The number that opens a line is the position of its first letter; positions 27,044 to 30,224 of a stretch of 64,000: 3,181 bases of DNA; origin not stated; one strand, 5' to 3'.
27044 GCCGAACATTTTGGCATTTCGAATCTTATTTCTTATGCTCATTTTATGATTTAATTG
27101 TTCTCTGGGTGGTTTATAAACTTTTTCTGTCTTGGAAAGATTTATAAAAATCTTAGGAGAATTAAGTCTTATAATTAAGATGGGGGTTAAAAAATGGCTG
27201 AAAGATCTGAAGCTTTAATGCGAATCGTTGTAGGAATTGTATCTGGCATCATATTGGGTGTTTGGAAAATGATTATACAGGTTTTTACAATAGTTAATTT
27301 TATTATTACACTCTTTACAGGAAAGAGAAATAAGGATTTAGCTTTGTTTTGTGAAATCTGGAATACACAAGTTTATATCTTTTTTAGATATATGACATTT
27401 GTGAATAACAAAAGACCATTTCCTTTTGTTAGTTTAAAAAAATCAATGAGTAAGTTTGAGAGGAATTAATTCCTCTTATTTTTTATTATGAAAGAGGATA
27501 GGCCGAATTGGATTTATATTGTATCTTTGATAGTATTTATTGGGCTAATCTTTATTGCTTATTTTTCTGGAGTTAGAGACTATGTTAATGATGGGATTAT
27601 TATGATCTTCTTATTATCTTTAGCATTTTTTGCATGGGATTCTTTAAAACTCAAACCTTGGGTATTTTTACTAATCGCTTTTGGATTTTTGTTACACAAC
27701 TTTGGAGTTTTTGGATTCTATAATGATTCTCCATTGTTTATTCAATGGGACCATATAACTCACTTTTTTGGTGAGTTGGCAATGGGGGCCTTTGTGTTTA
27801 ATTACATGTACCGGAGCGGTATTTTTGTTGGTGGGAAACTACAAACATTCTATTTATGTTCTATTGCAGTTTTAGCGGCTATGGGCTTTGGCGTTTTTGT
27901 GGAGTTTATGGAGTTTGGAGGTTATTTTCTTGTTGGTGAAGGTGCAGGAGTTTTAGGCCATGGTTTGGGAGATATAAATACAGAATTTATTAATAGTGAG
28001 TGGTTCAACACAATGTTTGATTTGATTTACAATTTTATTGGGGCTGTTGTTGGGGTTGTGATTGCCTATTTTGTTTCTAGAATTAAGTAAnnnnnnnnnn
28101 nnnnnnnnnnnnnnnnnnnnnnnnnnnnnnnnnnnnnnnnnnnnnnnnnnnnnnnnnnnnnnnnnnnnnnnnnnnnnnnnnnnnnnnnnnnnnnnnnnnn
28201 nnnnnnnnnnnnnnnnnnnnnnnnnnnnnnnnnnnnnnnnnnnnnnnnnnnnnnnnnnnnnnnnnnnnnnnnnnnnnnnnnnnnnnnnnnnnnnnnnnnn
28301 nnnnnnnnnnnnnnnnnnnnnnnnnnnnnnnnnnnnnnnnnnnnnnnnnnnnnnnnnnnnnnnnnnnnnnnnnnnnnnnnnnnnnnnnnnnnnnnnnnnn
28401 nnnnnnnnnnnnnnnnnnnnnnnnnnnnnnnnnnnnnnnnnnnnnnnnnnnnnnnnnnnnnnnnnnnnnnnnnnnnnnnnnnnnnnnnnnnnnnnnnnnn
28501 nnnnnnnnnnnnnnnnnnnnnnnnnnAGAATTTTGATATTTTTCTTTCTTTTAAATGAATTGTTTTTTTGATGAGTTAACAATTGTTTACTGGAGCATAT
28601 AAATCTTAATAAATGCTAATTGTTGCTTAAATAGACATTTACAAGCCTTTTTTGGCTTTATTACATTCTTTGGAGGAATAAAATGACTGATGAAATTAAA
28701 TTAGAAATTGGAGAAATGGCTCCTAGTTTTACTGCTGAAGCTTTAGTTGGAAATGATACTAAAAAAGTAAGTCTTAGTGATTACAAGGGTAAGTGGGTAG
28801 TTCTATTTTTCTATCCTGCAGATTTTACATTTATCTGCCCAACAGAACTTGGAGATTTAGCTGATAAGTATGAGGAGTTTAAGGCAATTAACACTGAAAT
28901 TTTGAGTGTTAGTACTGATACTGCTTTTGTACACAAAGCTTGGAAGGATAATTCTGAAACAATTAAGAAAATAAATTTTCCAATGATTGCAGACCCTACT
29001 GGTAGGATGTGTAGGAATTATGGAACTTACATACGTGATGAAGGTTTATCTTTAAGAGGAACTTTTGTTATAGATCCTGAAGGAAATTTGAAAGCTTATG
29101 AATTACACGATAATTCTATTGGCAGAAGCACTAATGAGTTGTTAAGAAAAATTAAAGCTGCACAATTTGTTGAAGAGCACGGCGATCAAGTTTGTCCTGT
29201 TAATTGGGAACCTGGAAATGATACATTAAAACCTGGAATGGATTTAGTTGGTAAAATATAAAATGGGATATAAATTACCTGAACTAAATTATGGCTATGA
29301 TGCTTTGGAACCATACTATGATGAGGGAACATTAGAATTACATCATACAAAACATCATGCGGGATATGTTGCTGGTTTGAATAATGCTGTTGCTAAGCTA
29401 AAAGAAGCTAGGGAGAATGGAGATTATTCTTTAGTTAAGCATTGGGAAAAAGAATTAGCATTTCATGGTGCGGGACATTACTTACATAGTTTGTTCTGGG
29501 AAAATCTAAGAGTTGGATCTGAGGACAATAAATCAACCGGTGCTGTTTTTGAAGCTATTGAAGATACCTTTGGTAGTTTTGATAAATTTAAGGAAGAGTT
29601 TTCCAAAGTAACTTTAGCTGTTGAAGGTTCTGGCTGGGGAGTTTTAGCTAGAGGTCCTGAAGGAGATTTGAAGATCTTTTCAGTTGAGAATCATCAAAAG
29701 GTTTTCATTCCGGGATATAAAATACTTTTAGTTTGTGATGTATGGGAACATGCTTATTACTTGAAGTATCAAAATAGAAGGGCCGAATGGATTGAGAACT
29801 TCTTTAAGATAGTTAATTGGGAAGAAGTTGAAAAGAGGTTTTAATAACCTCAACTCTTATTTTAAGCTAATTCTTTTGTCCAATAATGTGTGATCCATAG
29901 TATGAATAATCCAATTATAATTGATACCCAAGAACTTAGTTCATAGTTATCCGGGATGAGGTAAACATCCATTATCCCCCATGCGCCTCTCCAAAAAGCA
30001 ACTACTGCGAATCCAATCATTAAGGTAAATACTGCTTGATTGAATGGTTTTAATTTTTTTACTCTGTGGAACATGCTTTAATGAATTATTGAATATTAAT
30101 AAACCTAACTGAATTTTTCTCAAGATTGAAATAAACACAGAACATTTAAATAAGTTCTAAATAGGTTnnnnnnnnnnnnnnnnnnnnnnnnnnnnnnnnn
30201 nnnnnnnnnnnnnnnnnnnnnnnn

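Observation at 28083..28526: Stand-alone lipoprotein with a complete COX-subunit-II CuA site and no oxidase partner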

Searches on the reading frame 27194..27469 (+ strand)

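Call 12: search_protein_families(library=pfam, proteins=[window:27194-27469:+], max_evalue=0.01)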
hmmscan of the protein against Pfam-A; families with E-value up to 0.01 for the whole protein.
window:27194-27469:+ (91 aa): 1 family
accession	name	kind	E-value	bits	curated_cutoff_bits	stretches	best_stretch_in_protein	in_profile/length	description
PF14333.11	DUF4389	-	2.6e-12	46.9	25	1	4-78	1-75/76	Domain of unknown function (DUF4389)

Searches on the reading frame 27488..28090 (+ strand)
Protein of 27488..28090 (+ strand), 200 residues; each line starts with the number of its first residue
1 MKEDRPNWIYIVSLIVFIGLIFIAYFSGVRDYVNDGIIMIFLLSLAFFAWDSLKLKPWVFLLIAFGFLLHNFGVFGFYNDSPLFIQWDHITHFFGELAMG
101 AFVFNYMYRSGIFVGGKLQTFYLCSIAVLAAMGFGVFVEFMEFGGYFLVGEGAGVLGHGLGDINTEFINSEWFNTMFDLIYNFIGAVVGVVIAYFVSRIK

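Call 12: search_protein_families(library=pfam, proteins=[window:27488-28090:+], max_evalue=0.01)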
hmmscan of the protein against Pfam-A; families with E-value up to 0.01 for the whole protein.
window:27488-28090:+ (200 aa): 0 families

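Call 47: search_protein_families(library=ncbifam, proteins=[window:27488-28090:+], max_evalue=0.05)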
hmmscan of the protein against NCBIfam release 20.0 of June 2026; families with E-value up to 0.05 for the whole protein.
window:27488-28090:+ (200 aa): 0 families

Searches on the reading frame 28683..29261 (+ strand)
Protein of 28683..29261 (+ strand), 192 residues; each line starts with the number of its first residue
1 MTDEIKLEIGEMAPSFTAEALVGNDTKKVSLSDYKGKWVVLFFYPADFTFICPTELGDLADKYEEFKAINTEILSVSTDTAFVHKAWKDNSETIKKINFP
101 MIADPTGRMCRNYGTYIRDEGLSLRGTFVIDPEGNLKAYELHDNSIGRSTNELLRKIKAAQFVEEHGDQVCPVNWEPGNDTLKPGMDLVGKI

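Call 12: search_protein_families(library=pfam, proteins=[window:28683-29261:+], max_evalue=0.01)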
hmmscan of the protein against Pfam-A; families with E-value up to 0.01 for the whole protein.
window:28683-29261:+ (192 aa): 4 families
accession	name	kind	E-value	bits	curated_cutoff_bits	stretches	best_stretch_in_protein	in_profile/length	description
PF00578.27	AhpC-TSA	-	1.5e-42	144.9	26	1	9-138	1-123/124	AhpC/TSA family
PF08534.16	Redoxin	-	6.1e-21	75.2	26.6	1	10-147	3-139/148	Redoxin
PF10417.14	1-cysPrx_C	-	2e-07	31.3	21.1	1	159-183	1-28/41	C-terminal domain of 1-Cys peroxiredoxin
PF02630.20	SCO1-SenC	-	0.00026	21.4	22.8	1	21-77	6-64/134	SCO1/SenC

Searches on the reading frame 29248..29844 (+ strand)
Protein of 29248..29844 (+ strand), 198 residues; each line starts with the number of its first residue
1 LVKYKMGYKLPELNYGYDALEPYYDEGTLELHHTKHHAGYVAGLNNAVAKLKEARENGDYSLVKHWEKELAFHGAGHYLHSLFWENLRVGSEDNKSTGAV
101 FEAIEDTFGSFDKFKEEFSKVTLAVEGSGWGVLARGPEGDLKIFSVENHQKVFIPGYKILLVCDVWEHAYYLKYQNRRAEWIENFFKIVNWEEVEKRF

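Call 12: search_protein_families(library=pfam, proteins=[window:29248-29844:+], max_evalue=0.01)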
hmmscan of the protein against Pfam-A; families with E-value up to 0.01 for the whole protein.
window:29248-29844:+ (198 aa): 2 families
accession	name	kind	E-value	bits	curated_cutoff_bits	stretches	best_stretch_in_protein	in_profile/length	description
PF02777.23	Sod_Fe_C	-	2.8e-36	124.1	20.9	1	97-197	2-102/102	Iron/manganese superoxide dismutases, C-terminal domain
PF00081.27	Sod_Fe_N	-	6.1e-28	97.6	27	1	8-87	2-81/82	Iron/manganese superoxide dismutases, alpha-hairpin domain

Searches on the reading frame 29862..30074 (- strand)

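Call 76: search_protein_families(library=pfam, proteins=[window:29862-30074:-], max_evalue=0.001)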
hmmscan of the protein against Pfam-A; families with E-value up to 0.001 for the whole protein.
window:29862-30074:- (70 aa): 1 family
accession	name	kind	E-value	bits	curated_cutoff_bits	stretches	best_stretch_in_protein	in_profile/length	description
PF15993.10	Fuseless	-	2.9e-11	43.7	25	1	16-69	10-63/298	Fuseless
